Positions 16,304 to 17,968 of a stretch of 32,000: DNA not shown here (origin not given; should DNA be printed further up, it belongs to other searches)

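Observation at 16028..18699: B12-binding radical SAM enzyme translationally coupled between an LpxL-type acyltransferase and a hotdog protein inside the polyene operon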

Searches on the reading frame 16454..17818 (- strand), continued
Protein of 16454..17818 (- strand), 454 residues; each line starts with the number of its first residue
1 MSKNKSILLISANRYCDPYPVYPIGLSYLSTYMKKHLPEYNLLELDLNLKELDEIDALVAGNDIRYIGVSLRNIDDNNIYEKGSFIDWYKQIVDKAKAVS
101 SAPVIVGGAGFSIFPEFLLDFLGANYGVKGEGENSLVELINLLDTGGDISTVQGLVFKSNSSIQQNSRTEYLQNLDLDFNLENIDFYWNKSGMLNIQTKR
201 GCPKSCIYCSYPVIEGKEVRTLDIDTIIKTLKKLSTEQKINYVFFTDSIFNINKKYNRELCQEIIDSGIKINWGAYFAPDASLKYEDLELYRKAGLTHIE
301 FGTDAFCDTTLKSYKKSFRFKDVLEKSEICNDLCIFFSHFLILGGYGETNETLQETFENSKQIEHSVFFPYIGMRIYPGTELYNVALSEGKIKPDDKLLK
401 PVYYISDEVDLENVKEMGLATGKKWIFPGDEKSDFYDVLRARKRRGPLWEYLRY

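Call 44: find_homologous_proteins(query=A1, max_evalue=1e-20)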
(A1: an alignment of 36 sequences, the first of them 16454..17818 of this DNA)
Query A1 (36 sequences) (454 aa, profile of the alignment): 2896 proteins with E <= 1e-20 among 8000 candidates; the best 120 are listed.
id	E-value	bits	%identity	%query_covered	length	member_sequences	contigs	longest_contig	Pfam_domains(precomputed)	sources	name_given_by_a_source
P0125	4.8e-182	624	51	99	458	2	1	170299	PF04055.28,PF02310.25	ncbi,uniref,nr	ncbi:lipid biosynthesis B12-binding/radical SAM protein [Flammeovirga aprica]|uniref:Radical SAM pro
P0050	3.7e-179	614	56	100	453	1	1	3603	PF04055.28,PF02310.25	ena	-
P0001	3.8e-179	614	100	100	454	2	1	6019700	PF04055.28,PF02310.25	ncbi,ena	-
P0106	7.6e-179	613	52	99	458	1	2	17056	PF04055.28,PF02310.25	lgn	-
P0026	1.3e-178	612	57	99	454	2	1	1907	PF04055.28,PF02310.25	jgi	-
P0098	2.5e-178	612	54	99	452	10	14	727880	PF04055.28,PF02310.25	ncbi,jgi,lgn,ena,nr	ncbi:MAG: hypothetical protein A2X13_09955 [Bacteroidetes bacterium GWC2_33_15]|nr:MAG: hypothetical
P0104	2.7e-178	611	54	99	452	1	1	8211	PF04055.28,PF02310.25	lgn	-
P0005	3.9e-178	611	80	100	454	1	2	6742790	PF04055.28,PF02310.25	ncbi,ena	-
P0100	6.6e-178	610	54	100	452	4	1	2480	PF04055.28,PF02310.25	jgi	-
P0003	8.0e-178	610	81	100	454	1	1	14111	PF04055.28,PF02310.25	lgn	-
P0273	9.3e-178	610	53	99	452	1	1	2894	PF04055.28,PF02310.25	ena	-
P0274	1.0e-177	610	53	99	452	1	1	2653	PF04055.28,PF02310.25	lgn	-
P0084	1.8e-177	609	55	100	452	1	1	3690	PF04055.28,PF02310.25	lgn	-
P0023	1.9e-177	609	57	100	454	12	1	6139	PF04055.28,PF02310.25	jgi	-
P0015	2.2e-177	608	58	100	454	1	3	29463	PF04055.28,PF02310.25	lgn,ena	-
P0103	2.6e-177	608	54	99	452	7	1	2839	PF04055.28,PF02310.25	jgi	jgi:radical SAM superfamily enzyme YgiQ (UPF0313 family)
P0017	2.8e-177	608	58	100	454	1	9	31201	PF04055.28,PF02310.25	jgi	-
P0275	4.3e-177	607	52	100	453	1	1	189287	PF04055.28,PF02310.25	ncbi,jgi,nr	ncbi:MAG: lipid biosynthesis B12-binding/radical SAM protein [Bacteroidales bacterium]|jgi:radical S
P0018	4.7e-177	607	57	100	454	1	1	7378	PF04055.28,PF02310.25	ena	-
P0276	5.2e-177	607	52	99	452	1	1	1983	PF04055.28,PF02310.25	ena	-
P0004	7.0e-177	607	79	100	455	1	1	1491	PF04055.28,PF02310.25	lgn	-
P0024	1.8e-176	605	57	100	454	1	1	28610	PF04055.28,PF02310.25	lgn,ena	-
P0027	1.9e-176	605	57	100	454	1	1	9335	PF04055.28,PF02310.25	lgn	-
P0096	2.2e-176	605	55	99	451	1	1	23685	PF04055.28,PF02310.25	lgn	-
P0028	2.3e-176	605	57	100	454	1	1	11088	PF04055.28,PF02310.25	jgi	-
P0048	2.5e-176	605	57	99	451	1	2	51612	PF04055.28,PF02310.25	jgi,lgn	-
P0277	2.9e-176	605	53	98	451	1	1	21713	PF04055.28,PF02310.25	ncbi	-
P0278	3.0e-176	605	54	99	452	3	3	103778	PF04055.28,PF02310.25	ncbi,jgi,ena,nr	ncbi:MAG TPA: lipid biosynthesis B12-binding/radical SAM protein [Bacteroidales bacterium]|nr:lipid 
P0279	4.3e-176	604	53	100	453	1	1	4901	PF04055.28,PF02310.25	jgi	-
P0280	5.2e-176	604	53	99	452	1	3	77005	PF04055.28,PF02310.25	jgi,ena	-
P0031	5.9e-176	604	57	100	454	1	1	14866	PF04055.28,PF02310.25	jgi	jgi:radical SAM superfamily enzyme YgiQ (UPF0313 family)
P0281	6.1e-176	604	53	98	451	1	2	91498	PF04055.28,PF02310.25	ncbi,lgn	ncbi:MAG: lipid biosynthesis B12-binding/radical SAM protein [Bacteroidales bacterium]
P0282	6.7e-176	604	53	98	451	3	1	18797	PF04055.28,PF02310.25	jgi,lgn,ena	-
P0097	7.7e-176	603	55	99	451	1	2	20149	PF04055.28,PF02310.25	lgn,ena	-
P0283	8.8e-176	603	52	100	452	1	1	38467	PF04055.28,PF02310.25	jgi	-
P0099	8.9e-176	603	55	99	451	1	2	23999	PF04055.28,PF02310.25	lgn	-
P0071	9.1e-176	603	55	99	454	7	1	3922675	PF04055.28,PF02310.25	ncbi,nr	ncbi:B12-binding domain-containing radical SAM protein [Tenuifilaceae bacterium CYCD]|nr:B12-binding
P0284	9.4e-176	603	53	98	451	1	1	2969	PF04055.28,PF02310.25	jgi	-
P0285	1.0e-175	603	52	100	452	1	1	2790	PF04055.28,PF02310.25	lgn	-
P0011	1.1e-175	603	59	100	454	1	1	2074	PF04055.28,PF02310.25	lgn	-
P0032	1.2e-175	603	56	100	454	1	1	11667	PF04055.28,PF02310.25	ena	-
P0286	1.3e-175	603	54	99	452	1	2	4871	PF04055.28,PF02310.25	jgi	-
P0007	1.3e-175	603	77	100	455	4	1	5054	PF04055.28,PF02310.25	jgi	-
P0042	1.7e-175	602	56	100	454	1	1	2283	PF04055.28,PF02310.25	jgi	jgi:radical SAM superfamily enzyme YgiQ (UPF0313 family)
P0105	1.9e-175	602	55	99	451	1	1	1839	PF04055.28,PF02310.25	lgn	-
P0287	1.9e-175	602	54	100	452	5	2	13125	PF04055.28,PF02310.25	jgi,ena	-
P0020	2.2e-175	602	58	100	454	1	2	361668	PF04055.28,PF02310.25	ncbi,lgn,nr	ncbi:MAG: radical SAM protein [Bacteroidales bacterium]|nr:radical SAM protein [Bacteroidales bacter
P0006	2.4e-175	602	78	100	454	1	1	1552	PF04055.28,PF02310.25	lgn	-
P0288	2.4e-175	602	52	99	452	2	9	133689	PF04055.28,PF02310.25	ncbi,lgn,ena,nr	ncbi:MAG: radical SAM protein [Bacteroidetes bacterium]|nr:radical SAM protein [Bacteroidota bacteri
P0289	3.1e-175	601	54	98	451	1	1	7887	PF04055.28,PF02310.25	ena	-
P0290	3.3e-175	601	53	99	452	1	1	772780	PF04055.28,PF02310.25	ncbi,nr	ncbi:MAG: radical SAM protein [Bacteroidales bacterium]|nr:radical SAM protein [Bacteroidales bacter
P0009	3.5e-175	601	58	100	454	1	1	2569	PF04055.28,PF02310.25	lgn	-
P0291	3.8e-175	601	53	100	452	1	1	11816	PF04055.28,PF02310.25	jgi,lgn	-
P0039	4.0e-175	601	56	100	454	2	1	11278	PF04055.28,PF02310.25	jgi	jgi:radical SAM superfamily enzyme YgiQ (UPF0313 family)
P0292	4.4e-175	601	53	99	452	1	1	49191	PF04055.28,PF02310.25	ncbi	-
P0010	4.5e-175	601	58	100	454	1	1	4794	PF04055.28,PF02310.25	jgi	jgi:radical SAM superfamily enzyme YgiQ (UPF0313 family)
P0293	4.9e-175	601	53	99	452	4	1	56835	PF04055.28,PF02310.25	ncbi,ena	-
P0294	5.1e-175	601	53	98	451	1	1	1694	PF04055.28,PF02310.25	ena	-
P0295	5.1e-175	601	51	100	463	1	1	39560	PF04055.28,PF02310.25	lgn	-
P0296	5.2e-175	601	53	100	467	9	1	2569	PF04055.28,PF02310.25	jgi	-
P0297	5.3e-175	601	54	99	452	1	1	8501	PF04055.28,PF02310.25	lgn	-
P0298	5.6e-175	600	52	100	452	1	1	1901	PF04055.28,PF02310.25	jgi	jgi:radical SAM superfamily enzyme YgiQ (UPF0313 family)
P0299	6.3e-175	600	52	100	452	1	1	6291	PF04055.28,PF02310.25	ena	-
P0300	6.7e-175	600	52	100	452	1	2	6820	PF04055.28,PF02310.25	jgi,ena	-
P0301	7.4e-175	600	52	100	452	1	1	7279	PF04055.28,PF02310.25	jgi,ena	-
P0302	8.0e-175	600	53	100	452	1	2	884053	PF04055.28,PF02310.25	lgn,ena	-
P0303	8.1e-175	600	53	98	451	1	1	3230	PF04055.28,PF02310.25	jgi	-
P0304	8.4e-175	600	50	99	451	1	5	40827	PF04055.28,PF02310.25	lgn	-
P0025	1.0e-174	600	57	100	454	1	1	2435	PF04055.28,PF02310.25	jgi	jgi:radical SAM superfamily enzyme YgiQ (UPF0313 family)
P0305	1.1e-174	600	53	100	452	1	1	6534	PF04055.28,PF02310.25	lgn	-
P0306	1.1e-174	600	53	100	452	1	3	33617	PF04055.28,PF02310.25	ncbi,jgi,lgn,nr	ncbi:MAG: radical SAM protein [Bacteroidales bacterium]|jgi:radical SAM superfamily enzyme YgiQ (UPF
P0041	1.1e-174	599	56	99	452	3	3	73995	PF04055.28,PF02310.25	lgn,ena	-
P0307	1.4e-174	599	53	100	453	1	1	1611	PF04055.28,PF02310.25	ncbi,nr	ncbi:MAG TPA: lipid biosynthesis B12-binding/radical SAM protein [Bacteroidales bacterium]|nr:lipid 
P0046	1.4e-174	599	59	100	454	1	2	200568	PF04055.28,PF02310.25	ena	-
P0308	1.7e-174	599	53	99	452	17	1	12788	PF04055.28,PF02310.25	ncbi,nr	ncbi:MAG: radical SAM protein [Bacteroidales bacterium]|nr:radical SAM protein [Bacteroidales bacter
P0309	2.0e-174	599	52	100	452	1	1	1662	PF04055.28,PF02310.25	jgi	jgi:radical SAM superfamily enzyme YgiQ (UPF0313 family)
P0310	2.1e-174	599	53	99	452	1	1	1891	PF04055.28,PF02310.25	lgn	-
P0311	2.2e-174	598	53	99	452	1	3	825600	PF04055.28,PF02310.25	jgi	jgi:radical SAM superfamily enzyme YgiQ (UPF0313 family)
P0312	2.7e-174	598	53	99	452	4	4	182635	PF04055.28,PF02310.25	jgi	jgi:radical SAM superfamily enzyme YgiQ (UPF0313 family)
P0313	2.7e-174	598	52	100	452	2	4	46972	PF04055.28,PF02310.25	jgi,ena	-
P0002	2.7e-174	598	87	100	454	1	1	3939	PF04055.28,PF02310.25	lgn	-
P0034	3.3e-174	598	56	100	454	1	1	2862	PF04055.28,PF02310.25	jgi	jgi:radical SAM superfamily enzyme YgiQ (UPF0313 family)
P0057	3.5e-174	598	55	100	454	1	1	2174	PF04055.28,PF02310.25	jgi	jgi:radical SAM superfamily enzyme YgiQ (UPF0313 family)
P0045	4.0e-174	598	57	99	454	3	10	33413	PF04055.28,PF02310.25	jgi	jgi:radical SAM superfamily enzyme YgiQ (UPF0313 family)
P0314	4.1e-174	598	53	100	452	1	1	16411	PF04055.28,PF02310.25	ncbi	-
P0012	4.2e-174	598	59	100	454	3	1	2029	PF04055.28,PF02310.25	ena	-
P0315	4.5e-174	597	53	99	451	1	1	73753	PF04055.28,PF02310.25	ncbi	-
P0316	4.6e-174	597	52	99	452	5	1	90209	PF04055.28,PF02310.25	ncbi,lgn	ncbi:MAG: lipid biosynthesis B12-binding/radical SAM protein [Thiohalospira sp.]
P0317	5.0e-174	597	52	99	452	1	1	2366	PF04055.28,PF02310.25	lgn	-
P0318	5.3e-174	597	51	99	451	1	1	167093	PF04055.28,PF02310.25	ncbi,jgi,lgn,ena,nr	ncbi:MAG: radical SAM protein [Lentimicrobiaceae bacterium]|nr:radical SAM protein [Lentimicrobiacea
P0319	6.3e-174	597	50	99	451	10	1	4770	PF04055.28,PF02310.25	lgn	-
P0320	6.5e-174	597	52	99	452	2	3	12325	PF04055.28,PF02310.25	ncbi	ncbi:MAG: lipid biosynthesis B12-binding/radical SAM protein [Bacteroidales bacterium]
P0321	6.7e-174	597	52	100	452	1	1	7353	PF04055.28,PF02310.25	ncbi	-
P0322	7.0e-174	597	52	99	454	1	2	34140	PF04055.28,PF02310.25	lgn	-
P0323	7.3e-174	597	52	99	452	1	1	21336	PF04055.28,PF02310.25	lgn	-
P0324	7.4e-174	597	52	99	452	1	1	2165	PF04055.28,PF02310.25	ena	-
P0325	7.4e-174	597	49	98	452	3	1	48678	PF04055.28,PF02310.25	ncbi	-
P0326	8.2e-174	597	50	99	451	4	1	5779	PF04055.28,PF02310.25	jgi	jgi:radical SAM superfamily enzyme YgiQ (UPF0313 family)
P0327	9.3e-174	596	52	99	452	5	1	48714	PF04055.28,PF02310.25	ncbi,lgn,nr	ncbi:MAG: radical SAM protein [Bacteroidales bacterium]|nr:radical SAM protein [Bacteroidales bacter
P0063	1.1e-173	596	55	99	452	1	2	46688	PF04055.28,PF02310.25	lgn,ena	-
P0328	1.4e-173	596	53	100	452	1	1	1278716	PF04055.28,PF02310.25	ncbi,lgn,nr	ncbi:MAG: radical SAM protein [Bacteroidetes bacterium]|nr:radical SAM protein [Bacteroidota bacteri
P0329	1.4e-173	596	51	99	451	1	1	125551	PF04055.28,PF02310.25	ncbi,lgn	-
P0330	1.5e-173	596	52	99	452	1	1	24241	PF04055.28,PF02310.25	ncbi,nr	ncbi:MAG: lipid biosynthesis B12-binding/radical SAM protein [Bacteroidota bacterium]|nr:lipid biosy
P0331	1.5e-173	596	53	100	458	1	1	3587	PF04055.28,PF02310.25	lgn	-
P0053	1.5e-173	596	56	99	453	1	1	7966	PF04055.28,PF02310.25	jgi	jgi:radical SAM superfamily enzyme YgiQ (UPF0313 family)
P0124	1.9e-173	595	50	100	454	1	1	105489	PF04055.28,PF02310.25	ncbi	-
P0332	2.0e-173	595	54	100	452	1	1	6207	PF04055.28,PF02310.25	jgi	-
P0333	2.0e-173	595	52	100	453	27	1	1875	PF04055.28,PF02310.25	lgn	-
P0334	2.0e-173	595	51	100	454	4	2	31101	PF04055.28,PF02310.25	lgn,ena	-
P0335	2.0e-173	595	40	98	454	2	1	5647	PF04055.28,PF02310.25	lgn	-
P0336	2.2e-173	595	49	99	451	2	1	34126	PF04055.28,PF02310.25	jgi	-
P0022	2.5e-173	595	57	100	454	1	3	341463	PF04055.28,PF02310.25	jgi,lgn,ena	-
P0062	2.5e-173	595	55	100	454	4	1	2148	PF04055.28,PF02310.25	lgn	-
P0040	3.4e-173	595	56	100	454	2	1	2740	PF04055.28,PF02310.25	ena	-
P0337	3.9e-173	594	50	99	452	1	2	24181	PF04055.28,PF02310.25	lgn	-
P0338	4.1e-173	594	53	99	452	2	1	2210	PF04055.28,PF02310.25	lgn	-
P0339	4.6e-173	594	54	99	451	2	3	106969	PF04055.28,PF02310.25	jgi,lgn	jgi:radical SAM superfamily enzyme YgiQ (UPF0313 family)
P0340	4.7e-173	594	52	99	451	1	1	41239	PF04055.28,PF02310.25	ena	-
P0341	4.9e-173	594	51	99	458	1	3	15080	PF04055.28,PF02310.25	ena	-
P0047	5.0e-173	594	55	100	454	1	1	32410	PF04055.28,PF02310.25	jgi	jgi:radical SAM superfamily enzyme YgiQ (UPF0313 family)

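Call 46: search_protein_families(library=ncbifam, proteins=[P0131, P0137, P0139, P0144, P0145, P0156, P0169, P0193, P0230, P0264], max_evalue=1e-40)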
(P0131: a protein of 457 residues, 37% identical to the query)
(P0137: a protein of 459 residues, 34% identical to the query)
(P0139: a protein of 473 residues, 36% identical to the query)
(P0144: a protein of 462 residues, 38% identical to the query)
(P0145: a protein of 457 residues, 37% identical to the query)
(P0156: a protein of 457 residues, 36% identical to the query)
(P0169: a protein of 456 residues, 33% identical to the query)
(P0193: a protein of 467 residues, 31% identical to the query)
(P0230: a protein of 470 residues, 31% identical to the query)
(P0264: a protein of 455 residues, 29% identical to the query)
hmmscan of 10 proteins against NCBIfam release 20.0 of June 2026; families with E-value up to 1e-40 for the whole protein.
P0131 (457 aa): 2 families
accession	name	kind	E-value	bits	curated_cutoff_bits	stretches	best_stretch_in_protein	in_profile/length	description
TIGR04072.2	rSAM_ladder_B12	equivalog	4.3e-130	434.3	360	1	5-456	1-442/443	lipid biosynthesis B12-binding/radical SAM protein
TIGR04385.1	B12_rSAM_cofa1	equivalog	5.2e-49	167.6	450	1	18-403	16-413/438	B12 lower ligand biosynthesis radical SAM protein BzaD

P0137 (459 aa): 3 families
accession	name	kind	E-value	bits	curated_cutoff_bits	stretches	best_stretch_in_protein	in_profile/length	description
TIGR04072.2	rSAM_ladder_B12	equivalog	6.1e-133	443.7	360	1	6-449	2-439/443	lipid biosynthesis B12-binding/radical SAM protein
TIGR04385.1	B12_rSAM_cofa1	equivalog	2.4e-51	175.3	450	1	17-399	15-413/438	B12 lower ligand biosynthesis radical SAM protein BzaD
TIGR04428.1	B12_rSAM_trp_MT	equivalog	4.8e-42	144.1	500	0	6-155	2-152/558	tryptophan 2-C-methyltransferase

P0139 (473 aa): 3 families
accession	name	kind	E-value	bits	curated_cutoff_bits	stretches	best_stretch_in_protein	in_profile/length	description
TIGR04072.2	rSAM_ladder_B12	equivalog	1.6e-116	389.6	360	1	4-451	1-439/443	lipid biosynthesis B12-binding/radical SAM protein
TIGR04385.1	B12_rSAM_cofa1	equivalog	1.7e-56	192.3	450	1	18-404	17-416/438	B12 lower ligand biosynthesis radical SAM protein BzaD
TIGR04428.1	B12_rSAM_trp_MT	equivalog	1.9e-45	155.3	500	0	5-168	2-168/558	tryptophan 2-C-methyltransferase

P0144 (462 aa): 3 families
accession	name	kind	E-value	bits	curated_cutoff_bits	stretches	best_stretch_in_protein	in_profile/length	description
TIGR04072.2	rSAM_ladder_B12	equivalog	4.2e-124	414.5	360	1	2-460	1-441/443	lipid biosynthesis B12-binding/radical SAM protein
TIGR04385.1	B12_rSAM_cofa1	equivalog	1.1e-64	219.3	450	1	2-411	1-416/438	B12 lower ligand biosynthesis radical SAM protein BzaD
TIGR04428.1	B12_rSAM_trp_MT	equivalog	7.5e-46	156.6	500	0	188-388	207-420/558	tryptophan 2-C-methyltransferase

P0145 (457 aa): 2 families
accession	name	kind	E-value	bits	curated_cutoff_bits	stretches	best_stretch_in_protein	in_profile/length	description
TIGR04072.2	rSAM_ladder_B12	equivalog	6e-183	608.5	360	1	2-443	1-443/443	lipid biosynthesis B12-binding/radical SAM protein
TIGR04385.1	B12_rSAM_cofa1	equivalog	3e-52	178.3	450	1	15-392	16-414/438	B12 lower ligand biosynthesis radical SAM protein BzaD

P0156 (457 aa): 3 families
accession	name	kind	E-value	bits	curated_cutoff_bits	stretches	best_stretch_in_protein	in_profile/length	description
TIGR04072.2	rSAM_ladder_B12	equivalog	1.2e-165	551.5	360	1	3-443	1-442/443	lipid biosynthesis B12-binding/radical SAM protein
TIGR04385.1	B12_rSAM_cofa1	equivalog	3.8e-59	201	450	1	17-397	17-418/438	B12 lower ligand biosynthesis radical SAM protein BzaD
TIGR04428.1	B12_rSAM_trp_MT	equivalog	5.4e-46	157.1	500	0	175-372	210-420/558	tryptophan 2-C-methyltransferase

P0169 (456 aa): 3 families
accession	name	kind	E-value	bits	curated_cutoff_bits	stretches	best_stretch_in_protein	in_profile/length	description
TIGR04072.2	rSAM_ladder_B12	equivalog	4.1e-116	388.2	360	1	2-456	1-441/443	lipid biosynthesis B12-binding/radical SAM protein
TIGR04385.1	B12_rSAM_cofa1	equivalog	4.6e-61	207.4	450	1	11-403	12-413/438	B12 lower ligand biosynthesis radical SAM protein BzaD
TIGR04428.1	B12_rSAM_trp_MT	equivalog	1.3e-50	172.4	500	0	187-392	209-427/558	tryptophan 2-C-methyltransferase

P0193 (467 aa): 2 families
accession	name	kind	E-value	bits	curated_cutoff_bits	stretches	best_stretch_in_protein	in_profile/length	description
TIGR04072.2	rSAM_ladder_B12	equivalog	5.6e-106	354.8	360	1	10-465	1-442/443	lipid biosynthesis B12-binding/radical SAM protein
TIGR04385.1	B12_rSAM_cofa1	equivalog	7.4e-48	163.8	450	1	11-411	2-412/438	B12 lower ligand biosynthesis radical SAM protein BzaD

P0230 (470 aa): 2 families
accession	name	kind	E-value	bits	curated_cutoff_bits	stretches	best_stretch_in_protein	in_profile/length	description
TIGR04072.2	rSAM_ladder_B12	equivalog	4.6e-108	361.7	360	1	2-454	1-441/443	lipid biosynthesis B12-binding/radical SAM protein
TIGR04385.1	B12_rSAM_cofa1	equivalog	1e-45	156.8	450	1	17-403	18-414/438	B12 lower ligand biosynthesis radical SAM protein BzaD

P0264 (455 aa): 2 families
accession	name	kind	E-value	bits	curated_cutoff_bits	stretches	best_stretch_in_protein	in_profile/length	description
TIGR04072.2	rSAM_ladder_B12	equivalog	8.3e-109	364.1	360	1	3-451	2-440/443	lipid biosynthesis B12-binding/radical SAM protein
TIGR04385.1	B12_rSAM_cofa1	equivalog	7.7e-69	233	450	1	11-355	12-362/438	B12 lower ligand biosynthesis radical SAM protein BzaD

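Call 48: find_related_loci(query=A3, collection=metagenome_contigs, flank=10000)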
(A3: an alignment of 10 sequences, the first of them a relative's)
Query A3 (457 aa) in metagenome_contigs; peptide patterns used: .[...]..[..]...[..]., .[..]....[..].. (x = any residue, [..] = any of these).
600 stretches matched a pattern (row limit reached: there are more); 578 encode a relative of the query (tblastn E <= 1e-3); the best 80 are kept; 80 distinct loci.
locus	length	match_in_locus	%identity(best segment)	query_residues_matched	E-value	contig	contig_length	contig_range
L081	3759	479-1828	66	1-449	0e+0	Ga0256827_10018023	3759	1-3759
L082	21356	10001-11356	55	1-452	6e-175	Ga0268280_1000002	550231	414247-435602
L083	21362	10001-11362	55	1-454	8e-174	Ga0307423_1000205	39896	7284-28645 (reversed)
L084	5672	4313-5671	55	1-454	4e-175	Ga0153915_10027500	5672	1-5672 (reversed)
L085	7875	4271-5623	55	1-450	2e-167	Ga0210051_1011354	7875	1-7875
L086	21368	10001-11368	53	1-457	1e-165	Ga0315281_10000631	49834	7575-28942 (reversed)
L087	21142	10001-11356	54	1-452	2e-165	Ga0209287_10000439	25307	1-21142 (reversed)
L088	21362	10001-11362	52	1-455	2e-165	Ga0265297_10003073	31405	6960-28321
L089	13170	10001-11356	54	1-452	2e-165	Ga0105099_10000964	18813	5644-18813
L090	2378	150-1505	53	1-452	9e-177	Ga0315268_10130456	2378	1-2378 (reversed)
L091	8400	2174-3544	52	1-457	3e-164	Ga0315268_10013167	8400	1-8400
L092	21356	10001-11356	53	1-452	1e-163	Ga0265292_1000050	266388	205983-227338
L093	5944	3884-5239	53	1-452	2e-164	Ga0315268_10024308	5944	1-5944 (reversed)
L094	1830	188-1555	52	1-457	4e-175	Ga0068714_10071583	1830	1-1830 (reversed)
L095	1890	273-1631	53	1-453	2e-174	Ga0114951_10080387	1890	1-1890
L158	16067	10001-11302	38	1-425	1e-88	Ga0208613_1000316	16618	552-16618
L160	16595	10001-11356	37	1-441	1e-86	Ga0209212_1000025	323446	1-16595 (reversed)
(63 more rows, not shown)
